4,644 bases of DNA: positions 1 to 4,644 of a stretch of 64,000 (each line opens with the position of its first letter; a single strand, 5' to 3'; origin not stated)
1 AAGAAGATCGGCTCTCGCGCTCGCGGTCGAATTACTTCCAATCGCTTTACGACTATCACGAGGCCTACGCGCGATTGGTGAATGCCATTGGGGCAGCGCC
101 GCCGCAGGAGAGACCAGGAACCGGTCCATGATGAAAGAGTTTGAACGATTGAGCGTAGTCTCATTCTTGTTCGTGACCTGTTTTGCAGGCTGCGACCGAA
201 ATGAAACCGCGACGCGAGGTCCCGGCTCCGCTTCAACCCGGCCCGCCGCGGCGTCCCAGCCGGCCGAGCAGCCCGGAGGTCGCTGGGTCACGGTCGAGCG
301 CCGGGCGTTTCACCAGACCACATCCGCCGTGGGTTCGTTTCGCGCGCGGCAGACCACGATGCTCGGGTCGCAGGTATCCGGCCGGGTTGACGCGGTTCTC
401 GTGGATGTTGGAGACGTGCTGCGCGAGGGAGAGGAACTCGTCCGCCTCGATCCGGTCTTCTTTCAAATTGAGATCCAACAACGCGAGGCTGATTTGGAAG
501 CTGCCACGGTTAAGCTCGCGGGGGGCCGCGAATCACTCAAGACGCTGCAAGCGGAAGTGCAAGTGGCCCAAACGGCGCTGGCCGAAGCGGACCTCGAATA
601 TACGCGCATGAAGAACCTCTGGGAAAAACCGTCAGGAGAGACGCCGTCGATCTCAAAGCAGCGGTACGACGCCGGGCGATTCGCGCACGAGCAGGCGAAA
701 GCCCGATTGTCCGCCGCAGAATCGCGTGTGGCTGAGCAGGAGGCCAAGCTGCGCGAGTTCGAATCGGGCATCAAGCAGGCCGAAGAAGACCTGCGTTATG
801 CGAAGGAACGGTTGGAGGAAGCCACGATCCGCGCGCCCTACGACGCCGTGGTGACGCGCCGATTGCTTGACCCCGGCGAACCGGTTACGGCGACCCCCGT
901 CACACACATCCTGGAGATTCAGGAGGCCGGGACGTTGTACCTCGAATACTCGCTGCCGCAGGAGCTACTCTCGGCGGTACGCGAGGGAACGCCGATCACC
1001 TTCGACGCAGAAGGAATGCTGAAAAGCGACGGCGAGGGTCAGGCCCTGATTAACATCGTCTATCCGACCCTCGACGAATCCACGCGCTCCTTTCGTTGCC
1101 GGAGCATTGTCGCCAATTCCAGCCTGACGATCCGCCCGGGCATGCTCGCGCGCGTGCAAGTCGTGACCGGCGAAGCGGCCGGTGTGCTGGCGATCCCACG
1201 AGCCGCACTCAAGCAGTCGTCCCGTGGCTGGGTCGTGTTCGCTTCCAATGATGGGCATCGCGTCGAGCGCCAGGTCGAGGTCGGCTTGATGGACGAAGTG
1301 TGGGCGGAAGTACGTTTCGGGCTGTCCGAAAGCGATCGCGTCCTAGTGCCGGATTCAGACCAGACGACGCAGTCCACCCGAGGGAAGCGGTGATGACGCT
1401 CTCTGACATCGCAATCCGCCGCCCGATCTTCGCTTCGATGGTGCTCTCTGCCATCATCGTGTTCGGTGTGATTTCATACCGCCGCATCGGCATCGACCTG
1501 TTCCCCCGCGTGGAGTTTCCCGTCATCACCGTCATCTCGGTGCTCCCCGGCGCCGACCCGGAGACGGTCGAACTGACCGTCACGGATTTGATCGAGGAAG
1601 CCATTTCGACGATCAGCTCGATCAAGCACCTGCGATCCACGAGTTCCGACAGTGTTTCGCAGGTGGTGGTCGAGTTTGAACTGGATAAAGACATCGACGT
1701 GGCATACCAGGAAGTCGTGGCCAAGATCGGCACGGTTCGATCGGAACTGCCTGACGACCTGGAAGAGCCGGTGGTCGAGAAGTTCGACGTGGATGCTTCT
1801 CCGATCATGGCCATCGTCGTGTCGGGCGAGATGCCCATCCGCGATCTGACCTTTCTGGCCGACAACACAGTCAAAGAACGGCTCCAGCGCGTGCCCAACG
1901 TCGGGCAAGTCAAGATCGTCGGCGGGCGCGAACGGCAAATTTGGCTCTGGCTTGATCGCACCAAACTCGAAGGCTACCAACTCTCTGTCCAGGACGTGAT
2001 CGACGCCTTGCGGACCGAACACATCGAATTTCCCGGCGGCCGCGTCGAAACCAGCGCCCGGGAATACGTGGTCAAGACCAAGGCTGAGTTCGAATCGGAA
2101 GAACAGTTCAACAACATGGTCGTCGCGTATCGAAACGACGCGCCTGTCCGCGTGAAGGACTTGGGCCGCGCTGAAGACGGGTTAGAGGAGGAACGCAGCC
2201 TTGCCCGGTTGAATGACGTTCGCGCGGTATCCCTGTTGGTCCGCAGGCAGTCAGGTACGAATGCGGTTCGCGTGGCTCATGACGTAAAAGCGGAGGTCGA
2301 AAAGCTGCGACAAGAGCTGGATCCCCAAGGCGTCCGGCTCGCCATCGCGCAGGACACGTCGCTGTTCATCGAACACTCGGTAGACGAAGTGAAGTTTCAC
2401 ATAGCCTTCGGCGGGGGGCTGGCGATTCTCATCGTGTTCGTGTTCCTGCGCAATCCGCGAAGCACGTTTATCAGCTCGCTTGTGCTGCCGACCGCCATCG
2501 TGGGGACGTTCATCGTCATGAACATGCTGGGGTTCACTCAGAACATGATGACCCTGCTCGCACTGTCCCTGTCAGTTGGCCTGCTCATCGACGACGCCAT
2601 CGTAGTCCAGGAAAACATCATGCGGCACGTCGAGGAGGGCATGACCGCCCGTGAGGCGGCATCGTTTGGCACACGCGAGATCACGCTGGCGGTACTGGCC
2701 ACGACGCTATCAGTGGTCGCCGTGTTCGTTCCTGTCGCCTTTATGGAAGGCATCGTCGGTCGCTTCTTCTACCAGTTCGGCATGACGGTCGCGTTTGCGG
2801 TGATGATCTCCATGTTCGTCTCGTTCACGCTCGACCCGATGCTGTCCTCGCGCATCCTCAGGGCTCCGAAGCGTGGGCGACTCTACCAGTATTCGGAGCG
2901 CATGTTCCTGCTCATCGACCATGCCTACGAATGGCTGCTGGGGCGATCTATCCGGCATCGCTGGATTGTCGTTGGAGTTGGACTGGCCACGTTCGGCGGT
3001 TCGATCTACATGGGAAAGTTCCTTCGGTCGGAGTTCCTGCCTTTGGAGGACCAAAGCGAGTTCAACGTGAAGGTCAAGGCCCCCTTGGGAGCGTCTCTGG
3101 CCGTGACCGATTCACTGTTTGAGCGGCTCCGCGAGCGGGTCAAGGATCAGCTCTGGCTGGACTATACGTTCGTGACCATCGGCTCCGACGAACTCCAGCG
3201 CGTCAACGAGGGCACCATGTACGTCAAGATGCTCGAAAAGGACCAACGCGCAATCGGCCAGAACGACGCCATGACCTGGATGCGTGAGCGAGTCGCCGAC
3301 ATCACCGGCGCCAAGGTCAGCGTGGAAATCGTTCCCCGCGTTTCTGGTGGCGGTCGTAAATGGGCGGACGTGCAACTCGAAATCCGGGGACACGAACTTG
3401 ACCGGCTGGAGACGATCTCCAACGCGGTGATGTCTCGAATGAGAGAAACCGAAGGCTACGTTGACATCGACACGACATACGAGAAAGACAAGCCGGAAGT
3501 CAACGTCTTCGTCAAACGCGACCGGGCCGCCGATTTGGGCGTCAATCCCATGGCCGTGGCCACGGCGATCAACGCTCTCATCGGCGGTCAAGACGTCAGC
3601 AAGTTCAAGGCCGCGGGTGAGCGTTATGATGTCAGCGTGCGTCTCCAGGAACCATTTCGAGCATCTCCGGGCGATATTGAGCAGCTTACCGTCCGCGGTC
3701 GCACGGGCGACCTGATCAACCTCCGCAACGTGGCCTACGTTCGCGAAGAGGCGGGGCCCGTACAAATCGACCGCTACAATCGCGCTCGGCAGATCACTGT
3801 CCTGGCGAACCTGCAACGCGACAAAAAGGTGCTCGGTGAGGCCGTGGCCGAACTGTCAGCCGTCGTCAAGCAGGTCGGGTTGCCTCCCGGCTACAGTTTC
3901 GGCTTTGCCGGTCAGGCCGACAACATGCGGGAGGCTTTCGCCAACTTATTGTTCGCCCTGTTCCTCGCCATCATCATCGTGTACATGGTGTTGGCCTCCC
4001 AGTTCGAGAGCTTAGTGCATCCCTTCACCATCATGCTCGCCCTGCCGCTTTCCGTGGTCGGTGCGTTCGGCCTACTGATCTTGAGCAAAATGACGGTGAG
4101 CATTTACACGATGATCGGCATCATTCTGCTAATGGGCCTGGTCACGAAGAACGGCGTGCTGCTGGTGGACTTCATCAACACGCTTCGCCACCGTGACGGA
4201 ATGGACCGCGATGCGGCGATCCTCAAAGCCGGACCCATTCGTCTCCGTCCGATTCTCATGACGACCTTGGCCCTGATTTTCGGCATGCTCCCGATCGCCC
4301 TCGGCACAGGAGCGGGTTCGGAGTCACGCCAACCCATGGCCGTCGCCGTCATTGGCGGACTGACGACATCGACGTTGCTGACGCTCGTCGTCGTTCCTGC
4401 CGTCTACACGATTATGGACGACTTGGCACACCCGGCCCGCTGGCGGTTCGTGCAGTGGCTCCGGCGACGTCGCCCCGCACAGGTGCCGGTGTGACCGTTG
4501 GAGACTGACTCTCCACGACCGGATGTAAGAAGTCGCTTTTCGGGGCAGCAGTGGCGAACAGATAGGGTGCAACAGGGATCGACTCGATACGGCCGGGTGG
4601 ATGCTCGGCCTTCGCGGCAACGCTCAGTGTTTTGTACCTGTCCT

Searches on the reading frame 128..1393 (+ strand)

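Call 42: search_protein_families(library=pfam, proteins=[window:128-1393:+], max_evalue=0.001)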
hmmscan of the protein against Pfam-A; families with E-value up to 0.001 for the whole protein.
window:128-1393:+ (421 aa): 2 families
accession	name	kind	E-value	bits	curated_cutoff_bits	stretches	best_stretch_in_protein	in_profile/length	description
PF16576.10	HlyD_D23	-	1.8e-18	67.1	30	1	73-341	16-214/214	Barrel-sandwich domain of CusB or HlyD membrane-fusion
PF13437.12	HlyD_3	-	1.2e-11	45.7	22.2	1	233-338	1-106/106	HlyD family secretion protein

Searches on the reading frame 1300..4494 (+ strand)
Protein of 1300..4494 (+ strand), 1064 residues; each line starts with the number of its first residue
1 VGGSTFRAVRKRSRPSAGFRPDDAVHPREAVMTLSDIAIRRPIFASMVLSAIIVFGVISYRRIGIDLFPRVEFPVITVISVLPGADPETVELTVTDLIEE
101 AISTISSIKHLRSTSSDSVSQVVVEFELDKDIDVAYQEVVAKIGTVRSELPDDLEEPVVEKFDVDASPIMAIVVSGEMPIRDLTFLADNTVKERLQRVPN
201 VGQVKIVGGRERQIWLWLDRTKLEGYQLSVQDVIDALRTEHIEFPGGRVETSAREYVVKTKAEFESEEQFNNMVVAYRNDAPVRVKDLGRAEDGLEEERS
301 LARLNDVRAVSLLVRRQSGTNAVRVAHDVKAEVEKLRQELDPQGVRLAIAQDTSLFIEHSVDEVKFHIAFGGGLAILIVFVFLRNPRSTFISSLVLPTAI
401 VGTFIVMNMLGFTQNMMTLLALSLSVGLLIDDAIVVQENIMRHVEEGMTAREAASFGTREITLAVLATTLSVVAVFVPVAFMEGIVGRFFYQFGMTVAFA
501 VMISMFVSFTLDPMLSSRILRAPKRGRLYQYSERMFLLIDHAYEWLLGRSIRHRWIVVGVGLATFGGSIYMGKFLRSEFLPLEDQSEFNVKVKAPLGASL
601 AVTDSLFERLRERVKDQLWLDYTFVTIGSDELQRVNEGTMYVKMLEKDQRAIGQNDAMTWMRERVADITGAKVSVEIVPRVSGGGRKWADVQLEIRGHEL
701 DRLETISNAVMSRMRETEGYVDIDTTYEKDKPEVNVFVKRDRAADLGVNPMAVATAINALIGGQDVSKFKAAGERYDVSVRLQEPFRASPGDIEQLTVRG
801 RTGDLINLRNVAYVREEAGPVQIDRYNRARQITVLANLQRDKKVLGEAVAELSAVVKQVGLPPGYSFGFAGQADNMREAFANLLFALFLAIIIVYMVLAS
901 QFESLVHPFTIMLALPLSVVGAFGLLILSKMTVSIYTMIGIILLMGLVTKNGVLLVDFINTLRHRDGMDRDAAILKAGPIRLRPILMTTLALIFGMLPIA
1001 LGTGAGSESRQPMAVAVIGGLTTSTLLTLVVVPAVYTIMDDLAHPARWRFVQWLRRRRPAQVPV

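Call 42: search_protein_families(library=pfam, proteins=[window:1300-4494:+], max_evalue=0.001)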
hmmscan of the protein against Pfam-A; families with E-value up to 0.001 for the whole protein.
window:1300-4494:+ (1064 aa): 2 families
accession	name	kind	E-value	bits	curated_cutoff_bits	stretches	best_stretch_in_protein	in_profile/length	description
PF00873.25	ACR_tran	-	3.2e-284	945.9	28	1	35-1039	2-1020/1021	AcrB/AcrD/AcrF family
PF03176.21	MMPL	-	1.3e-11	44.5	20.5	2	265-519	45-302/333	MMPL family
